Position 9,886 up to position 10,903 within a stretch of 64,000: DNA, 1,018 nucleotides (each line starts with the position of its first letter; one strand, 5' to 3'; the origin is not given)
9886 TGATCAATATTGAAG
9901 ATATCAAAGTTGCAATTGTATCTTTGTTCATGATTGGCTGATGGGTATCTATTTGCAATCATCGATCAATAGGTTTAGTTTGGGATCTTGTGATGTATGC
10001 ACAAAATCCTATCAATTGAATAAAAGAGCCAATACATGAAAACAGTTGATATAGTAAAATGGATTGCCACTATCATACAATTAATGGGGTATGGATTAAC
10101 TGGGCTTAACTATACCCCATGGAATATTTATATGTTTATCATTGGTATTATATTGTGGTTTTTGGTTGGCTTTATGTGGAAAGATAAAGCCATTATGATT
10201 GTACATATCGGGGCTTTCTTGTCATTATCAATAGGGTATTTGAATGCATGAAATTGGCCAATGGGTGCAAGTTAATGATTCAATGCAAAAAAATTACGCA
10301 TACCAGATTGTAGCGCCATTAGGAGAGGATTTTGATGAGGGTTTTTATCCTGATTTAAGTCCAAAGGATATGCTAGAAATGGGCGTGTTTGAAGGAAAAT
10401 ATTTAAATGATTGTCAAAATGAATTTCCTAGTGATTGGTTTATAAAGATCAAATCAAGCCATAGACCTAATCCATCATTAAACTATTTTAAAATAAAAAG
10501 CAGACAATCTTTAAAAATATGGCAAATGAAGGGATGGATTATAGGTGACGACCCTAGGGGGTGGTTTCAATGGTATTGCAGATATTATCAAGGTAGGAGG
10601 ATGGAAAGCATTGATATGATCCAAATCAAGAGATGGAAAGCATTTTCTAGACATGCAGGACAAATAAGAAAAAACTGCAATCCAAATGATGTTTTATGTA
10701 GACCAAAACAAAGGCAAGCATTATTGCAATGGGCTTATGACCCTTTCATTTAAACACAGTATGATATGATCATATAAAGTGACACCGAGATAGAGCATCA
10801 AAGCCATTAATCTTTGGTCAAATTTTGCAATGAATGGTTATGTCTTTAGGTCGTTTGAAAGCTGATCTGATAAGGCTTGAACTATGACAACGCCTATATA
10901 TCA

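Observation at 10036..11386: Two paralogous about 75-aa 3-TM proteins that look like the separate N- and C-terminal repeats of PnuC: candidate split 'semi-PnuC' transporter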

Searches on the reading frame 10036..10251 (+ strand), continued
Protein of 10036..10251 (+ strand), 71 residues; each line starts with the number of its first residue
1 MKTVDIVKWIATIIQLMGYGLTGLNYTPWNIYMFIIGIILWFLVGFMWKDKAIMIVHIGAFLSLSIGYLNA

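Call 99: fold_search(model_id=the predicted structure, library=pdb)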
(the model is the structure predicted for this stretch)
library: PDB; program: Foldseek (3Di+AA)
matches with E <= 10: 119; with E <= 0.001: 0
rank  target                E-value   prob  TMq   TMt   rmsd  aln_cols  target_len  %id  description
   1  2w2u_A                7.6e-01  0.97  0.71  0.68   2.3        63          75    8  STRUCTURAL INSIGHT INTO THE INTERACTION BETWEEN ARCHAEAL ESCRT-III AND AAA-ATPASE (released 2009-07-14)
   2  2v6y_A                8.1e-01  0.96  0.70  0.66   2.9        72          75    7  Structure of the MIT domain from a S. solfataricus Vps4-like ATPase (released 2007-10-16)
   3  2w2u_B                1.9e+00  0.82  0.71  0.68   2.6        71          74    7  STRUCTURAL INSIGHT INTO THE INTERACTION BETWEEN ARCHAEAL ESCRT-III AND AAA-ATPASE (released 2009-07-14)
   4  4a5x_B                2.0e+00  0.75  0.69  0.68   2.9        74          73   15  Structures of MITD1 (released 2012-11-14)
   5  4a5x_A                2.2e+00  0.72  0.67  0.66   2.8        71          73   14  Structures of MITD1 (released 2012-11-14)
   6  4txr_A                2.5e+00  0.60  0.64  0.32   3.8        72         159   10  Crystal structure of LIP5 N-terminal domain complexed with CHMP1B MIM and CHMP5 MIM (released 2015-02-11)
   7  2jbw_A                2.9e+00  0.63  0.68  0.16   2.3        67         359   10  Crystal Structure of the 2,6-dihydroxy-pseudo-oxynicotine Hydrolase. (released 2007-01-04)
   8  4txq_A                2.9e+00  0.54  0.64  0.32   3.6        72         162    8  Crystal structure of LIP5 N-terminal domain complexed with CHMP1B MIM (released 2015-02-11)
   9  5uhq_B                3.1e+00  0.28  0.51  0.45  14.7        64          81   20  Structure of a SemiSWEET Q20A mutant (released 2017-08-02)
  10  4cgv_D                3.1e+00  0.18  0.38  0.23  10.8        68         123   15  First TPR of Spaghetti (RPAP3) bound to HSP90 peptide SRMEEVD (released 2014-05-14)
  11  4cgv_A                3.1e+00  0.18  0.38  0.23  10.8        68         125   15  First TPR of Spaghetti (RPAP3) bound to HSP90 peptide SRMEEVD (released 2014-05-14)
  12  2v6y_B                3.3e+00  0.54  0.64  0.64   3.2        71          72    6  Structure of the MIT domain from a S. solfataricus Vps4-like ATPase (released 2007-10-16)
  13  8dtf_A                3.5e+00  0.30  0.51  0.05   9.3        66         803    9  Cryo-EM structure of the full length Arabidopsis SPY with complete TPRs (released 2023-03-08)
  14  2kat_MODEL_1_A        3.5e+00  0.28  0.47  0.33   3.2        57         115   10  Solution structure of protein BPP2914 from Bordetella parapertussis. Northeast Structural Genomics Consortium  (released 2008-12-16)
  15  9dgo_D                4.3e+00  0.33  0.50  0.59   2.8        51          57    6  Designed miniproteins potently inhibit and protect against MERS-CoV. Crystal structure of MERS-CoV S RBD in complex wi (released 2025-06-18)
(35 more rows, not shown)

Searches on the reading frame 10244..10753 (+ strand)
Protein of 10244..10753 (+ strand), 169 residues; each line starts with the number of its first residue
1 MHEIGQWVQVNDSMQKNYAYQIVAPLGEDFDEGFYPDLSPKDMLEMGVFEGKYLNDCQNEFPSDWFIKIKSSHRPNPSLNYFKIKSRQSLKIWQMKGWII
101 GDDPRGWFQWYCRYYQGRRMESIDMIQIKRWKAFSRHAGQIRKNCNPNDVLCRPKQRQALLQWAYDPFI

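Call 3: search_protein_families(library=pfam, proteins=[window:10244-10753:+], max_evalue=10)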
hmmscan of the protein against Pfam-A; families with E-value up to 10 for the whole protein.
window:10244-10753:+ (169 aa): 1 family
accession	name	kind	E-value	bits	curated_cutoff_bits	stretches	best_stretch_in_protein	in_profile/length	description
PF01272.25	GreA_GreB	-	0.27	11.7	26.9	1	4-40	8-45/77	Transcription elongation factor, GreA/GreB, C-term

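Call 4: search_protein_families(library=ncbifam, proteins=[window:10244-10753:+], max_evalue=10)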
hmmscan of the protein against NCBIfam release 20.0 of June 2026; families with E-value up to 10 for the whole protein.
window:10244-10753:+ (169 aa): 0 families

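Call 27: find_homologous_proteins(query=window:10244-10750:+, max_evalue=0.001)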
Query window:10244-10750:+ (169 aa): 8000 proteins with E <= 0.001 among 8000 candidates; the best 120 are listed.
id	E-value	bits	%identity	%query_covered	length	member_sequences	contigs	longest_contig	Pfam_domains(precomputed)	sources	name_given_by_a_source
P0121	1.7e-116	405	100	100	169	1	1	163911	-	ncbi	-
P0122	1.2e-85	304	74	99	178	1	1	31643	-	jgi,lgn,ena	-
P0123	1.1e-84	301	71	100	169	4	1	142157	-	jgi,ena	-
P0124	3.1e-83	296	73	100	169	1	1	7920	-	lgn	-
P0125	3.2e-80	286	70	96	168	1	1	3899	-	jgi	-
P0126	4.6e-80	286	71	96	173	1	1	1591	-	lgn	-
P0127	4.7e-80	286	69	100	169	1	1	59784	-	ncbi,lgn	-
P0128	8.8e-80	285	69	100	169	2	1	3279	-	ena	-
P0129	1.0e-79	285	68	99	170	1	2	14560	-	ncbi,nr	ncbi:MAG: hypothetical protein KGL10_03610 [Alphaproteobacteria bacterium]|nr:hypothetical protein [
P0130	1.3e-79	284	70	100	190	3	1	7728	-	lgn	-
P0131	1.6e-79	284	67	100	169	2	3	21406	-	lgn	-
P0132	1.7e-79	284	70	100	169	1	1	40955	-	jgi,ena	-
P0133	2.1e-79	284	67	100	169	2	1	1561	-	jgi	jgi:hypothetical protein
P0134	3.2e-79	283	69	100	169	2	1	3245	-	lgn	-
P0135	4.1e-79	283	68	99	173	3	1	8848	-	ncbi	-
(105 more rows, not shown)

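Call 29: search_solved_structures(query=window:10244-10750:+, max_evalue=10, show_alignments=2)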
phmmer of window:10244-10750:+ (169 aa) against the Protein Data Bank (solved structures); distinct sequences matched with E-value up to 10: 1.
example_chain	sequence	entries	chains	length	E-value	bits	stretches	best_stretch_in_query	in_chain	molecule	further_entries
2jxm_B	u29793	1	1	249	0.34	14.1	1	21-54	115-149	Cytochrome f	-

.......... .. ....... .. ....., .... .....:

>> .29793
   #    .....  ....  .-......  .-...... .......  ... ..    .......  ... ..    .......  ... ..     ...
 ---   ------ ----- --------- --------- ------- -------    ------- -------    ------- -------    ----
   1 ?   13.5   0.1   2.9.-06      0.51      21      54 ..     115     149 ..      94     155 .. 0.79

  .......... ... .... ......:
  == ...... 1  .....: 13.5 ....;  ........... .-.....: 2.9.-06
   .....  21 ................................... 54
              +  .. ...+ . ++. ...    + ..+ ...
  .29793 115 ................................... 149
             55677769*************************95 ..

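Call 31: find_encoding_contigs(protein=P0121, flank=10000, max_places=3)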
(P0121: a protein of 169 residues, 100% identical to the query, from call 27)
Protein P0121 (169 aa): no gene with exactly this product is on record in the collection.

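Call 65: find_encoding_contigs(protein=P0123, flank=5000, max_places=3)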
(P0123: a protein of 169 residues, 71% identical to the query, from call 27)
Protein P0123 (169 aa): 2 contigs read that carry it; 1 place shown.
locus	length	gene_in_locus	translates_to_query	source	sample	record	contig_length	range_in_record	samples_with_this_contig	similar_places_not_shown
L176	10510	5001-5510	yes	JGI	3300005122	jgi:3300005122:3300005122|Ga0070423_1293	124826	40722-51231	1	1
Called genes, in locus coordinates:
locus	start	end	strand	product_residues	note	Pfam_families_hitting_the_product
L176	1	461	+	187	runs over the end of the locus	-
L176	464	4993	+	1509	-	PF00310:GATase_2, PF04898:Glu_syn_central, PF01645:Glu_synthase, PF01493:GXGXG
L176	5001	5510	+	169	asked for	-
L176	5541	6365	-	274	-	PF14805:THDPS_N_2, PF25084:LbH_EIF2B (weak), PF00132:Hexapep (weak), PF14602:Hexapep_2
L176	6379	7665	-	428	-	PF08245:Mur_ligase_M (weak), PF02875:Mur_ligase_C, PF27239:FOL3_C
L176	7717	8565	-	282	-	-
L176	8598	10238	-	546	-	-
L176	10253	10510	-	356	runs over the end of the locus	-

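Call 79: search_protein_families(library=phrogs, proteins=[window:10244-10753:+], max_evalue=0.01)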
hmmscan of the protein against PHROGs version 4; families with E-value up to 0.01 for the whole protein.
window:10244-10753:+ (169 aa): 0 families
